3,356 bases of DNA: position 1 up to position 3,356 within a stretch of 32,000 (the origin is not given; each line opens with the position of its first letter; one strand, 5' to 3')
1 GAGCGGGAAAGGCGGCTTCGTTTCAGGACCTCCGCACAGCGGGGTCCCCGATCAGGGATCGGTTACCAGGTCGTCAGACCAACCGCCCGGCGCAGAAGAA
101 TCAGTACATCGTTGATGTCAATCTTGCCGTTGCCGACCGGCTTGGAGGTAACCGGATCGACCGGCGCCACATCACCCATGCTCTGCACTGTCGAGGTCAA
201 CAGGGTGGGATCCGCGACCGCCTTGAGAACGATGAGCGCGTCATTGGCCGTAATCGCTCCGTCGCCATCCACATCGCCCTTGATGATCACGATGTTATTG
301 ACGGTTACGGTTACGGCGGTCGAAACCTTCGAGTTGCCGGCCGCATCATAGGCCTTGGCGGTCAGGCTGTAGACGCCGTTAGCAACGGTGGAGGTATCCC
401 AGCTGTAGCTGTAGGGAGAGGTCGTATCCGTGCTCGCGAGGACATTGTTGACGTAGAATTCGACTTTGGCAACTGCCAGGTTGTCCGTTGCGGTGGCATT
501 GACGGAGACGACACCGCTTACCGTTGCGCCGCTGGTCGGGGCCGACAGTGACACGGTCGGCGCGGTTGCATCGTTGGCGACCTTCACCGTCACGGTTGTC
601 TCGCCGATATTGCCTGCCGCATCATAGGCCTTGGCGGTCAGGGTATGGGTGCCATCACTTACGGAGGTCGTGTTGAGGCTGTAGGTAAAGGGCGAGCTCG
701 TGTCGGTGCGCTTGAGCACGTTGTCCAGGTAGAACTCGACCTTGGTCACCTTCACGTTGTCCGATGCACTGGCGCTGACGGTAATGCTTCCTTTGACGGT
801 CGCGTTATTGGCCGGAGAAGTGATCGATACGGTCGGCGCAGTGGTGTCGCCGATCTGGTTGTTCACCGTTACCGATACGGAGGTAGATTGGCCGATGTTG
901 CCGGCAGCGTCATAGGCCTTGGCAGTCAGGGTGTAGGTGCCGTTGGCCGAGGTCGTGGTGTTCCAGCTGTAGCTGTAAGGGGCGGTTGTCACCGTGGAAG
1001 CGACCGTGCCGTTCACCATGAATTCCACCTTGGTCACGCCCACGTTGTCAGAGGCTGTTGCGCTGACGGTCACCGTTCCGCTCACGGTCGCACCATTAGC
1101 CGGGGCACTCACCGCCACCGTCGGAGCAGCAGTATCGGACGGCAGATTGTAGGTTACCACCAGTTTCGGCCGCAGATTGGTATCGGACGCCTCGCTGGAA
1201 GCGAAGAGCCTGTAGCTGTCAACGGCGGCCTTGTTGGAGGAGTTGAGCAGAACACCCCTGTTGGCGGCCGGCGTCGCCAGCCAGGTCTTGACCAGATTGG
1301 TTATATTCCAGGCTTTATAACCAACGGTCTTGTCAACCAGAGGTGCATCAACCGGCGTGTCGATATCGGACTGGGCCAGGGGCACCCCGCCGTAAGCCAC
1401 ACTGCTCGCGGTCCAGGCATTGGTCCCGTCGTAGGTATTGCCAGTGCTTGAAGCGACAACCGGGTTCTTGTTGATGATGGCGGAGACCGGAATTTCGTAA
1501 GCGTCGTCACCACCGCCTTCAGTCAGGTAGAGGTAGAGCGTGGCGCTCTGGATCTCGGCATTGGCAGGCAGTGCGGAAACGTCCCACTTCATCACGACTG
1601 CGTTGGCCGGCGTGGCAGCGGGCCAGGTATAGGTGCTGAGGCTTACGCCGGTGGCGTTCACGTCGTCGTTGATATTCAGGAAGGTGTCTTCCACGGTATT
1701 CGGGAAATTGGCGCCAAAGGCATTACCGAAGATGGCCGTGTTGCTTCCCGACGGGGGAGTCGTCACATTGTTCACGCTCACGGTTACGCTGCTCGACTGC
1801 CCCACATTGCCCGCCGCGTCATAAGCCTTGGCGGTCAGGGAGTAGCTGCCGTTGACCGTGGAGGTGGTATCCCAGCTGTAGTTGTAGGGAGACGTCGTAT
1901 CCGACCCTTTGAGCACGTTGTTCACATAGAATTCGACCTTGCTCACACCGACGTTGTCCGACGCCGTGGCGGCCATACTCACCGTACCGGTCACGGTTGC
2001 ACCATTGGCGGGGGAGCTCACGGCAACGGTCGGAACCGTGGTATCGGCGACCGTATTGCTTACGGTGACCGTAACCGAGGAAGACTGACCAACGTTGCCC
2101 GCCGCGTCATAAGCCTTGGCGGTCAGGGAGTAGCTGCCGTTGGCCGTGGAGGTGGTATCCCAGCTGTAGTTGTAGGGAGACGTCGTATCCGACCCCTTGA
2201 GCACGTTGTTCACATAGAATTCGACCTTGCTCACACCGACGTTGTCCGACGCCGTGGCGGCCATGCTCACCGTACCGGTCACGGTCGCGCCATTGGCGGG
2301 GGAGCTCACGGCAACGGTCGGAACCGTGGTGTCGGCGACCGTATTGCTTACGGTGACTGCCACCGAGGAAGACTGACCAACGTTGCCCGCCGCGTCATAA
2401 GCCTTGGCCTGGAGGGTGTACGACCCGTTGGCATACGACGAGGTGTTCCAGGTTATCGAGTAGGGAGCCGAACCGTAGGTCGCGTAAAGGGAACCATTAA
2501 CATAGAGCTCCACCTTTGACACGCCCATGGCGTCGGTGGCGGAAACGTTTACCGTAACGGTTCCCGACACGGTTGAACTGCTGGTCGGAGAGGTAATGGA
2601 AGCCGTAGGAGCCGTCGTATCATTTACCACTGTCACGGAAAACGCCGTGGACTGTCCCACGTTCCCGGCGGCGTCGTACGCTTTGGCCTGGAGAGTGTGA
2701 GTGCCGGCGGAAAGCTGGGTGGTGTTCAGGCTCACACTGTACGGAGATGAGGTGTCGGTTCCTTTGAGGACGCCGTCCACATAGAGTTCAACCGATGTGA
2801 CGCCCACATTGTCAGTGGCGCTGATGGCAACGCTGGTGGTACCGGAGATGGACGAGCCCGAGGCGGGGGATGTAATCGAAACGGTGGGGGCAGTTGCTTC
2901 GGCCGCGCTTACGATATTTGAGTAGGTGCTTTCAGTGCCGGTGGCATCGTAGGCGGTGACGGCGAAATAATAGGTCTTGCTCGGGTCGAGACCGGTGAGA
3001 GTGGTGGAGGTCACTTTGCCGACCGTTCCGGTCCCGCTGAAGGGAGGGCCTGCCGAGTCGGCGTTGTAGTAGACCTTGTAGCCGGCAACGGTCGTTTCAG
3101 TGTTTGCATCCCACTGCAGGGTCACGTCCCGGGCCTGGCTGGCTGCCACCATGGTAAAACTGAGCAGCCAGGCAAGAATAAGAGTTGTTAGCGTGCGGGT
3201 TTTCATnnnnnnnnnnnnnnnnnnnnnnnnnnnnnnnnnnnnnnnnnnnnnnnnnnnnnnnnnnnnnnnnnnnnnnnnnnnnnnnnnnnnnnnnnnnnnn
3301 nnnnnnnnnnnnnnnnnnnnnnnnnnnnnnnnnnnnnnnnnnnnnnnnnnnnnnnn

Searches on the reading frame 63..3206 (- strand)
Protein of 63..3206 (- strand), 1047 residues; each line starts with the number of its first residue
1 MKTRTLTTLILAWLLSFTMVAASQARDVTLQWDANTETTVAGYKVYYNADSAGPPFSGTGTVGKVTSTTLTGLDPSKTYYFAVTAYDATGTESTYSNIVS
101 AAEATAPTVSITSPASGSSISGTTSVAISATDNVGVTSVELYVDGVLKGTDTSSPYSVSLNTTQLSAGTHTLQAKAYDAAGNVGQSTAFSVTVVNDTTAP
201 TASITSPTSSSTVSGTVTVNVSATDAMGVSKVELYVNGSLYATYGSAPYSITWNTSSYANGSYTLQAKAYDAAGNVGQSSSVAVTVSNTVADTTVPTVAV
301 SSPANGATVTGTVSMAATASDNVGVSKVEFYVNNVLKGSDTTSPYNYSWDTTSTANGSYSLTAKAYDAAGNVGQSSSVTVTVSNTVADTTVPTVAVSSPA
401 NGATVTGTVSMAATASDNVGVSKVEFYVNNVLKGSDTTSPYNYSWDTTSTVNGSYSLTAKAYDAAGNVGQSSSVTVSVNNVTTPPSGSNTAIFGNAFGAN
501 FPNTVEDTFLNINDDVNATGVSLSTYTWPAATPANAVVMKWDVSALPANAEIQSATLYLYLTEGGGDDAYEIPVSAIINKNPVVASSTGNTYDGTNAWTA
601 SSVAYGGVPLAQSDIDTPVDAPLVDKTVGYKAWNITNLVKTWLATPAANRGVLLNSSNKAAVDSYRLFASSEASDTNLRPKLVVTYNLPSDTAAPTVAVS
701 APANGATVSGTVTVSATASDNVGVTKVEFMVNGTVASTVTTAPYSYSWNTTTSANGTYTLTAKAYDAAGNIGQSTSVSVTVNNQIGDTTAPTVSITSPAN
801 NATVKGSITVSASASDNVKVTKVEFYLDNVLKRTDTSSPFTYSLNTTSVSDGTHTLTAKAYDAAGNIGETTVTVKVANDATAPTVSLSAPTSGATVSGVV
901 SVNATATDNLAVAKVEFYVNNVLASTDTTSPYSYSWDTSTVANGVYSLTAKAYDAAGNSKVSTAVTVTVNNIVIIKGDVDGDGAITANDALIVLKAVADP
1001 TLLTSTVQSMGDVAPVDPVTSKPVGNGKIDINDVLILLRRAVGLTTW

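Call 7: search_protein_families(library=pfam, proteins=[window:63-3206:-])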
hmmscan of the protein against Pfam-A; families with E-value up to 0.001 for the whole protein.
window:63-3206:- (1047 aa): 12 families
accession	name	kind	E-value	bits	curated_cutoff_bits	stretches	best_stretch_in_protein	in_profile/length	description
PF17957.7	Big_7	-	2.8e-147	480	24.1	7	791-858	1-70/70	Bacterial Ig domain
PF19077.6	Big_13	-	6.9e-34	116.8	27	5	711-781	30-100/102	Bacterial Ig-like domain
PF13750.12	Big_3_3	-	2e-31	109.2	27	4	840-915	3-81/157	Bacterial Ig-like domain (group 3)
PF16355.11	DUF4982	-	1.7e-16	60.3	23.9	0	231-276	14-59/61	Domain of unknown function (DUF4982)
PF16967.11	TcfC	-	5.9e-10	39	29.4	0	913-956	13-56/68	E-set like domain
PF12245.14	Big_3_2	-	6.8e-09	36.4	23.3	0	253-285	88-119/122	Bacterial Ig-like domain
PF00041.27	fn3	-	1.1e-08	35.6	25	1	22-99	10-81/84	Fibronectin type III domain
PF24421.1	Ig_J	-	1.3e-07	32.1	29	0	735-782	57-102/104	Tip attachment protein J, Ig-like domain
PF16794.11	fn3_4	-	1.1e-06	28.9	27.1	0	23-100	14-103/103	Fibronectin-III type domain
PF07495.19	Y_Y_Y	-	2.8e-05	24.4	26.6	0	143-192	14-63/65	Y_Y_Y domain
PF11797.14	WxLIP_HBD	-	9.6e-05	22.8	28.9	0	243-278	87-122/138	WxL Interacting Protein, host binding domain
PF00404.24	Dockerin_1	-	0.00068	20.2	22.9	0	976-1012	1-37/57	Dockerin type I domain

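Call 47: find_encoding_contigs(protein=window:63-3206:-, flank=10000, max_places=10)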
Protein window:63-3206:- (1047 aa): 3 contigs read that carry it; 1 place shown.
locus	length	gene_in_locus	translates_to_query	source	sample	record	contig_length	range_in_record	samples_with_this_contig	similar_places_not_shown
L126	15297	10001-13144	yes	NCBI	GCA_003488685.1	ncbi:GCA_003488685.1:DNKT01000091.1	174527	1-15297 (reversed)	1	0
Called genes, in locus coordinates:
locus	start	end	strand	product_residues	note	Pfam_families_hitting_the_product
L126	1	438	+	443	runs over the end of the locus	PF04932:Wzy_C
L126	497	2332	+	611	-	PF13522:GATase_6, PF13537:GATase_7, PF00733:Asn_synthase, PF02540:NAD_synthase (weak)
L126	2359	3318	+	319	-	PF13579:Glyco_trans_4_4 (weak), PF13439:Glyco_transf_4 (faint), PF00534:Glycos_transf_1, PF13692:Glyco_trans_1_4, PF13524:Glyco_trans_1_2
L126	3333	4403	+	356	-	PF09587:PGA_cap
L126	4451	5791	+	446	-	PF00501:AMP-binding, PF27533:CapK_C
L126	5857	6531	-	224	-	PF07589:PEP_exosort_dom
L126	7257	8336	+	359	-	PF01833:TIG (faint)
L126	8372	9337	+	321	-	-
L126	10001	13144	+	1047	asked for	PF00041:fn3, PF16794:fn3_4 (faint), PF17957:Big_7, PF17957:Big_7, PF19077:Big_13 (weak), PF17957:Big_7, PF13750:Big_3_3 (weak), PF17957:Big_7, +4 more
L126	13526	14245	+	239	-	-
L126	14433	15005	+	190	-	PF07589:PEP_exosort_dom (weak)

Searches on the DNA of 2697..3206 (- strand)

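Call 84: search_rna_families(sources=[L128, L130, L131, L132, L133, L134, L135, L136, L145, L117], threshold=gathering)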
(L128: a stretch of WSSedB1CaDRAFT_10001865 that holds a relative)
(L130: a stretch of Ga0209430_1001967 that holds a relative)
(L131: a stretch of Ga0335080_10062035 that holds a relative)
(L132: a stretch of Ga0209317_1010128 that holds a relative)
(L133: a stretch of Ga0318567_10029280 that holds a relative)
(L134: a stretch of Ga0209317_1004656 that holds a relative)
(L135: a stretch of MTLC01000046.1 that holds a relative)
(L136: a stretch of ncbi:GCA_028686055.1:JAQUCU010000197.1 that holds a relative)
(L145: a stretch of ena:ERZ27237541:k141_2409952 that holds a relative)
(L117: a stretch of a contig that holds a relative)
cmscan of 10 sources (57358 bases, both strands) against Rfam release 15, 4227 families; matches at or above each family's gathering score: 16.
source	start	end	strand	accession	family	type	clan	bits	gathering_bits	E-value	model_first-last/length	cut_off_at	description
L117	2150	2241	+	RF01051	c-di-GMP-I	Cis-reg; riboswitch;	CL00126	74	35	1.1e-12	1-87/87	no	c-di-GMP-I riboswitch aptamer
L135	5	83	+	RF03168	c-di-GMP-I-UAU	Cis-reg; riboswitch;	CL00126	66.7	65.9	2.7e-12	1-81/81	no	c-di-GMP-I-UAU riboswitch aptamer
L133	116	193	-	RF01051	c-di-GMP-I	Cis-reg; riboswitch;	CL00126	64.4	35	2.3e-10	1-87/87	no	c-di-GMP-I riboswitch aptamer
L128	6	85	+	RF01051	c-di-GMP-I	Cis-reg; riboswitch;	CL00126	62.6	35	6.6e-10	1-87/87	no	c-di-GMP-I riboswitch aptamer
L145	1140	1219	+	RF01051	c-di-GMP-I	Cis-reg; riboswitch;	CL00126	62.5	35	7e-10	1-87/87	no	c-di-GMP-I riboswitch aptamer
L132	2838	2927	+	RF01051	c-di-GMP-I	Cis-reg; riboswitch;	CL00126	58.9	35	5.2e-09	1-87/87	no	c-di-GMP-I riboswitch aptamer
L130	565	658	-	RF01051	c-di-GMP-I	Cis-reg; riboswitch;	CL00126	58.2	35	7.8e-09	1-87/87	no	c-di-GMP-I riboswitch aptamer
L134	5820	5906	+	RF01051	c-di-GMP-I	Cis-reg; riboswitch;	CL00126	57.4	35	1.2e-08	1-87/87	no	c-di-GMP-I riboswitch aptamer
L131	68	145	-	RF01051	c-di-GMP-I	Cis-reg; riboswitch;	CL00126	55.8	35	3e-08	1-87/87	no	c-di-GMP-I riboswitch aptamer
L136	2291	2381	+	RF01051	c-di-GMP-I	Cis-reg; riboswitch;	CL00126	55.2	35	4.1e-08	1-87/87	no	c-di-GMP-I riboswitch aptamer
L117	1435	1511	+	RF01051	c-di-GMP-I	Cis-reg; riboswitch;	CL00126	49.8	35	8.9e-07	1-87/87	no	c-di-GMP-I riboswitch aptamer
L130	4789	4865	+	RF01051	c-di-GMP-I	Cis-reg; riboswitch;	CL00126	46.9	35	4.5e-06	1-87/87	no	c-di-GMP-I riboswitch aptamer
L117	1677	1753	+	RF01051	c-di-GMP-I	Cis-reg; riboswitch;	CL00126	45.6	35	9.3e-06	1-87/87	no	c-di-GMP-I riboswitch aptamer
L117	1900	1976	+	RF01051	c-di-GMP-I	Cis-reg; riboswitch;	CL00126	45.6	35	9.3e-06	1-87/87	no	c-di-GMP-I riboswitch aptamer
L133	314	390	-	RF01051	c-di-GMP-I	Cis-reg; riboswitch;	CL00126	45.2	35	1.1e-05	1-87/87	no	c-di-GMP-I riboswitch aptamer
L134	2722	2798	-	RF01051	c-di-GMP-I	Cis-reg; riboswitch;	CL00126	44.5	35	1.7e-05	1-87/87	no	c-di-GMP-I riboswitch aptamer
